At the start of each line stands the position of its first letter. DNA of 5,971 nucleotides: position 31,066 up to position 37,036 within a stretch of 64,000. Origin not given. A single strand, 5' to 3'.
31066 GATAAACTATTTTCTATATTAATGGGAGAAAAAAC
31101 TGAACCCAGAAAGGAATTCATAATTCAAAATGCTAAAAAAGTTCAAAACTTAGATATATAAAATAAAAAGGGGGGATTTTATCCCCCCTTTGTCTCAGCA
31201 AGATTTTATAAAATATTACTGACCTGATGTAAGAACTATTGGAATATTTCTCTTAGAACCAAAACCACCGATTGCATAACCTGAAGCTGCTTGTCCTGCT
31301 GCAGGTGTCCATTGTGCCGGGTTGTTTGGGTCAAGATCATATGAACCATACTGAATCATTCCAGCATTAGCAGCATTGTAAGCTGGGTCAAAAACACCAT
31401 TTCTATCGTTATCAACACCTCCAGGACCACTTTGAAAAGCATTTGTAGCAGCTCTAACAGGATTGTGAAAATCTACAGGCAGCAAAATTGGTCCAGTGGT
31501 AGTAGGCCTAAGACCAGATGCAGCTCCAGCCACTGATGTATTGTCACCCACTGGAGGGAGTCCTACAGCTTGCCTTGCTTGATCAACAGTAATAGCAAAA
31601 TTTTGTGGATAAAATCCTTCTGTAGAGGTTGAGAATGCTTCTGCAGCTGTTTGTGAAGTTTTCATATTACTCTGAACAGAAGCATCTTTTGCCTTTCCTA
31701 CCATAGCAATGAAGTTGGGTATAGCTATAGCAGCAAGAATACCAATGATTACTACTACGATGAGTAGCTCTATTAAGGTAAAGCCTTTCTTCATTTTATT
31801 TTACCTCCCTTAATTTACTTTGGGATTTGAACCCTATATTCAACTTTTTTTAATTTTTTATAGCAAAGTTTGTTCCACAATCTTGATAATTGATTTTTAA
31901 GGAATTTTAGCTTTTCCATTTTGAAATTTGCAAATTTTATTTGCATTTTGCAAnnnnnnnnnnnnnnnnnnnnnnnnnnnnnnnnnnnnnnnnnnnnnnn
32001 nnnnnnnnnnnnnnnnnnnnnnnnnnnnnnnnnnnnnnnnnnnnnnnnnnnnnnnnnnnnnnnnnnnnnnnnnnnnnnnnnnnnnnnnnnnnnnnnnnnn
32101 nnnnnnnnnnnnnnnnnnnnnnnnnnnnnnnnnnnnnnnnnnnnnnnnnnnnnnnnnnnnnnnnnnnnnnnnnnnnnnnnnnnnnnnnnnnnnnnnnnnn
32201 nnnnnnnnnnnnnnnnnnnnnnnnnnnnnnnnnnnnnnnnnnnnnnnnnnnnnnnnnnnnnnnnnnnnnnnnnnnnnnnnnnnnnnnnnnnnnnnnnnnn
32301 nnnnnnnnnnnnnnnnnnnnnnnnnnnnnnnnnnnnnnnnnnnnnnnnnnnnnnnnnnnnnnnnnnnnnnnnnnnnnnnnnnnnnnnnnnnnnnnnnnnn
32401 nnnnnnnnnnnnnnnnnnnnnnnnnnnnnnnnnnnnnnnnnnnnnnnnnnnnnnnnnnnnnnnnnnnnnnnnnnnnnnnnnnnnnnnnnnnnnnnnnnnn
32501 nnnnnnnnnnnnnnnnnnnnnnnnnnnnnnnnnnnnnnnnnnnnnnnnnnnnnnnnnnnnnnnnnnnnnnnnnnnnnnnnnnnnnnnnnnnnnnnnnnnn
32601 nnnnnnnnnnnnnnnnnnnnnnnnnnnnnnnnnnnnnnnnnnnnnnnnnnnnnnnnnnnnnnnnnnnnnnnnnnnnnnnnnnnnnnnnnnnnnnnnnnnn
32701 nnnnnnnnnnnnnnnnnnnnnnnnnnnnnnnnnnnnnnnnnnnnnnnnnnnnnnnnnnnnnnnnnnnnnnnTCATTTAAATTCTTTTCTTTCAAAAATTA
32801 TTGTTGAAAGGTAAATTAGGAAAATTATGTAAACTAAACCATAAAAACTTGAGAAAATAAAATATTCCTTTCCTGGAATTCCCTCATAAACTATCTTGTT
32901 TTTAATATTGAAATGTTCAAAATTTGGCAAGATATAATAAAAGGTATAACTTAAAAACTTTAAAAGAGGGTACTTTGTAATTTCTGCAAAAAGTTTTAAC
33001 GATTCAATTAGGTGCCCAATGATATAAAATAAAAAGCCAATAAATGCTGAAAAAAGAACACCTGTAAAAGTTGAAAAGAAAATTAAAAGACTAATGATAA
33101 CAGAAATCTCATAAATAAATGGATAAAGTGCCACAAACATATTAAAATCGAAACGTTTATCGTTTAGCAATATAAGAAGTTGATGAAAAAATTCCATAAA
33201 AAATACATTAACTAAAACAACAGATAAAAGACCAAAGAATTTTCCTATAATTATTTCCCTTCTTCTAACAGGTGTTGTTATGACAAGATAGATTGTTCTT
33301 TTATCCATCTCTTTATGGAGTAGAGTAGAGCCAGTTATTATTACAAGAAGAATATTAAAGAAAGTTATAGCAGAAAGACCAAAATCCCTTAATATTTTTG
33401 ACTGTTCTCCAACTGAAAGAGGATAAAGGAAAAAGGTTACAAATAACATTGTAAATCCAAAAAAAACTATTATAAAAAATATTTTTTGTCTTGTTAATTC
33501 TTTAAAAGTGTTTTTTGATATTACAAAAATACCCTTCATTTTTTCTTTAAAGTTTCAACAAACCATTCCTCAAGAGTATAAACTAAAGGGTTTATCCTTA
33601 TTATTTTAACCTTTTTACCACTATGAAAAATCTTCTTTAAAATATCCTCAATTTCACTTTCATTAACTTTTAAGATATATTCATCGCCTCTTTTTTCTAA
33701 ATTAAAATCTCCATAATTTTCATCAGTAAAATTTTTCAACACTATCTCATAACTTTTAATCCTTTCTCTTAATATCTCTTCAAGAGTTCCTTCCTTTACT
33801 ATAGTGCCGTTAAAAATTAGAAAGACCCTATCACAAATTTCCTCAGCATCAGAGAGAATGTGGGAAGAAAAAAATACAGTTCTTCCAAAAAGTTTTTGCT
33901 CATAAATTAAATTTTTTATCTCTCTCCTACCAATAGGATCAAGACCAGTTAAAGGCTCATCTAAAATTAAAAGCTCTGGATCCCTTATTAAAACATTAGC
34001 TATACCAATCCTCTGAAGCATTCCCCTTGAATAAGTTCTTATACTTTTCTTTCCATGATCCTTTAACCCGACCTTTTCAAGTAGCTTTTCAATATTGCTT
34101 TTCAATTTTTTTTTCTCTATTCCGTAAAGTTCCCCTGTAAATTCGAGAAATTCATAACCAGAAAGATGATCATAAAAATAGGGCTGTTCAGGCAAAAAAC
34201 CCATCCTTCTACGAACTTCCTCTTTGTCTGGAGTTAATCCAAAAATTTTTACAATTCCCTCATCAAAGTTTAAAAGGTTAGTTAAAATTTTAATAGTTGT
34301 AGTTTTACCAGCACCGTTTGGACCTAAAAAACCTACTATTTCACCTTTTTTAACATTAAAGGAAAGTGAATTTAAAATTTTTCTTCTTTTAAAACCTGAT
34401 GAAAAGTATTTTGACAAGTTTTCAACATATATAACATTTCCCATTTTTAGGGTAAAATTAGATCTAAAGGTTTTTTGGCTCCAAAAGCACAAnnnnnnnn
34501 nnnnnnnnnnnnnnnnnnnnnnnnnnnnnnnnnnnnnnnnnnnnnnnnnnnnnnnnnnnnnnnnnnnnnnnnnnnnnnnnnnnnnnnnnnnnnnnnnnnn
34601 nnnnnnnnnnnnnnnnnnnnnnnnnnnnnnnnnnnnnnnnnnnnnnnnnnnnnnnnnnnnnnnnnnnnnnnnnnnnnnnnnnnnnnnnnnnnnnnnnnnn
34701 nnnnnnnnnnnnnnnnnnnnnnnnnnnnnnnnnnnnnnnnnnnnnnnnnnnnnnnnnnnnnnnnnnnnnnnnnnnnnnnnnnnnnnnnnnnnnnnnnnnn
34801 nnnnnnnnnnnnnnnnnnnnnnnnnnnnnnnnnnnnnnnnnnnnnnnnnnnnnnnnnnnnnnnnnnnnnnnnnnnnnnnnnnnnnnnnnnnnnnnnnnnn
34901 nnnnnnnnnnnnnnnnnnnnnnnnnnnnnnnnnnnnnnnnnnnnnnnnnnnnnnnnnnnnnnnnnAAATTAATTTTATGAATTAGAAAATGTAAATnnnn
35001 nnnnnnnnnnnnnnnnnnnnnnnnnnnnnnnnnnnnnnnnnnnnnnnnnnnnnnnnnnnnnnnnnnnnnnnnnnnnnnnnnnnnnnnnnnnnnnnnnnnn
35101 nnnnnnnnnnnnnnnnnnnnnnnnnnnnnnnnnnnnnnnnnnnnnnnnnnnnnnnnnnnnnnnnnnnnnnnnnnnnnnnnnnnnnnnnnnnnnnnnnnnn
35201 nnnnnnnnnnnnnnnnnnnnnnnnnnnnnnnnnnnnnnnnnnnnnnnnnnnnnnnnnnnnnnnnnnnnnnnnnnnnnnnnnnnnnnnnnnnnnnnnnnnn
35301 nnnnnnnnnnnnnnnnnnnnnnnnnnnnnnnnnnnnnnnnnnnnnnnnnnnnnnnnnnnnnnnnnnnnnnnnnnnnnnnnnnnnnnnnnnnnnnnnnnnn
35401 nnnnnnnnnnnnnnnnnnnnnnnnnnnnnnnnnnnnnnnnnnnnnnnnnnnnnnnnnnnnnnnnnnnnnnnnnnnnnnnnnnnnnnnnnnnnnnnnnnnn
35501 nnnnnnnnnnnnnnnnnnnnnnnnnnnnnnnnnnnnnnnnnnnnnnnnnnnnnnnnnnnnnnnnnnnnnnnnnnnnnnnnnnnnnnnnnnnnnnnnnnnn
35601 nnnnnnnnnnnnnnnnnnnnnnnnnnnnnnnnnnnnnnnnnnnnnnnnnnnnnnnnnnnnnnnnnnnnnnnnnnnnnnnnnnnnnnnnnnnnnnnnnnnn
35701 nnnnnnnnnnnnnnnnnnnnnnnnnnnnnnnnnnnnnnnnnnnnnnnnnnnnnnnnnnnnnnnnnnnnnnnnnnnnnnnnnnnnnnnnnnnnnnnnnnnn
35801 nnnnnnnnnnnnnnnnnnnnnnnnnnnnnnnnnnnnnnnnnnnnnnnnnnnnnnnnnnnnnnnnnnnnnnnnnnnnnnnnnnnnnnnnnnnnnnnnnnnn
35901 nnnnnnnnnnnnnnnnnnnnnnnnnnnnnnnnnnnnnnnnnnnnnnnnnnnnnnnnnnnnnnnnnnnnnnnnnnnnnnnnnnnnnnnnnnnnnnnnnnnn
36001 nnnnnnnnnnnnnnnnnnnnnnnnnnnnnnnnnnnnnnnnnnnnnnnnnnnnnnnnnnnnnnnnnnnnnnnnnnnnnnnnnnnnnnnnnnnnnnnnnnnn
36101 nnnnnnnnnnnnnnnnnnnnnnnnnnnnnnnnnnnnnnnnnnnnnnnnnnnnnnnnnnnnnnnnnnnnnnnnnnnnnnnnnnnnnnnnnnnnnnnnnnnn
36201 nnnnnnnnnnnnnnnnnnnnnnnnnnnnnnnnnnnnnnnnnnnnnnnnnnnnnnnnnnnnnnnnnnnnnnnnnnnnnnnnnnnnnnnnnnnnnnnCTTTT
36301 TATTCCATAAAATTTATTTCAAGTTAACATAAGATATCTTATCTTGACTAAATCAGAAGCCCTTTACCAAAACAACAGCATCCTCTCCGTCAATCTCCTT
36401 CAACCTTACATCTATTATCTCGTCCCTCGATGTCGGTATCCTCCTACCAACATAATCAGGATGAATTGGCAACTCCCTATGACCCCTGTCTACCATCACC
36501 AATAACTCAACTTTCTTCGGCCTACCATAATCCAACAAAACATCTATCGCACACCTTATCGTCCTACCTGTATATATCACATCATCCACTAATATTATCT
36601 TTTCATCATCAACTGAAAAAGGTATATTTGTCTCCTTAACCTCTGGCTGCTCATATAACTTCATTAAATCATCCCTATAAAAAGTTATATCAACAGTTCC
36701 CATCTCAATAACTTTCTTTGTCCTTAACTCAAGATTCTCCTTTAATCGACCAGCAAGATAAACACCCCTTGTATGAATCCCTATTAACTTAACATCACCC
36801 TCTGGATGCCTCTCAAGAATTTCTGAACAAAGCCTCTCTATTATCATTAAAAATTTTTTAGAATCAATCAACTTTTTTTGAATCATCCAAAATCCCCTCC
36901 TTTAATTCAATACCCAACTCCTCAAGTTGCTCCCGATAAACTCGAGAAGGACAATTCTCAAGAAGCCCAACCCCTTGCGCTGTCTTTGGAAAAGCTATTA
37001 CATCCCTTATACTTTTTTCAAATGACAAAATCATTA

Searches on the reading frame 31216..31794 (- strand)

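Call 25: search_protein_families(library=pfam, proteins=[window:31216-31794:-])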
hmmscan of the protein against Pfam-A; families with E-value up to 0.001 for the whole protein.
window:31216-31794:- (192 aa): 1 family
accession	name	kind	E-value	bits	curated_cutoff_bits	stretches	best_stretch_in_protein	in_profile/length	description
PF07963.17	N_methyl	-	2.8e-08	33.4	21.2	1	2-25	4-27/27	Prokaryotic N-terminal methylation motif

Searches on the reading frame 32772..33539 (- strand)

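Call 53: search_protein_families(library=pfam, proteins=[window:32772-33539:-], max_evalue=0.00001)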
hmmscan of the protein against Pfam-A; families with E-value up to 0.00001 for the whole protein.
window:32772-33539:- (255 aa): 2 families
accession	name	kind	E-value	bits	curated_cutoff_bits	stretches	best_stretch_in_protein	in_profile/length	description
PF12679.13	ABC2_membrane_2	-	3e-08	33.7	27.2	1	7-253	3-282/283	ABC-2 family transporter protein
PF12730.13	ABC2_membrane_4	-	8.9e-06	26.2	27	1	14-173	8-177/179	ABC-2 family transporter protein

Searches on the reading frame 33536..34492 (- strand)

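Call 53: search_protein_families(library=pfam, proteins=[window:33536-34492:-], max_evalue=0.00001)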
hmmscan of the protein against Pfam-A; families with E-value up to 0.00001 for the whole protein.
window:33536-34492:- (318 aa): 2 families
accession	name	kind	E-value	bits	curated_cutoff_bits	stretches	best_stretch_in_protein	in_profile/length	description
PF00005.33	ABC_tran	-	2.8e-29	102.9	25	1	40-181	1-136/137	ABC transporter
PF13304.12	AAA_21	-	2.7e-09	38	27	0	142-211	226-298/304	AAA domain, putative AbiEii toxin, Type IV TA system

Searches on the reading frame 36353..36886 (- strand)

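Call 53: search_protein_families(library=pfam, proteins=[window:36353-36886:-], max_evalue=0.00001)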
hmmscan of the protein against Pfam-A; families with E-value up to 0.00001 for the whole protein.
window:36353-36886:- (177 aa): 1 family
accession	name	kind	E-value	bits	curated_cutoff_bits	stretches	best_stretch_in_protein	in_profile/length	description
PF00156.33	Pribosyltran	-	3.4e-22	78.9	26.3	1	5-162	4-155/158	Phosphoribosyl transferase domain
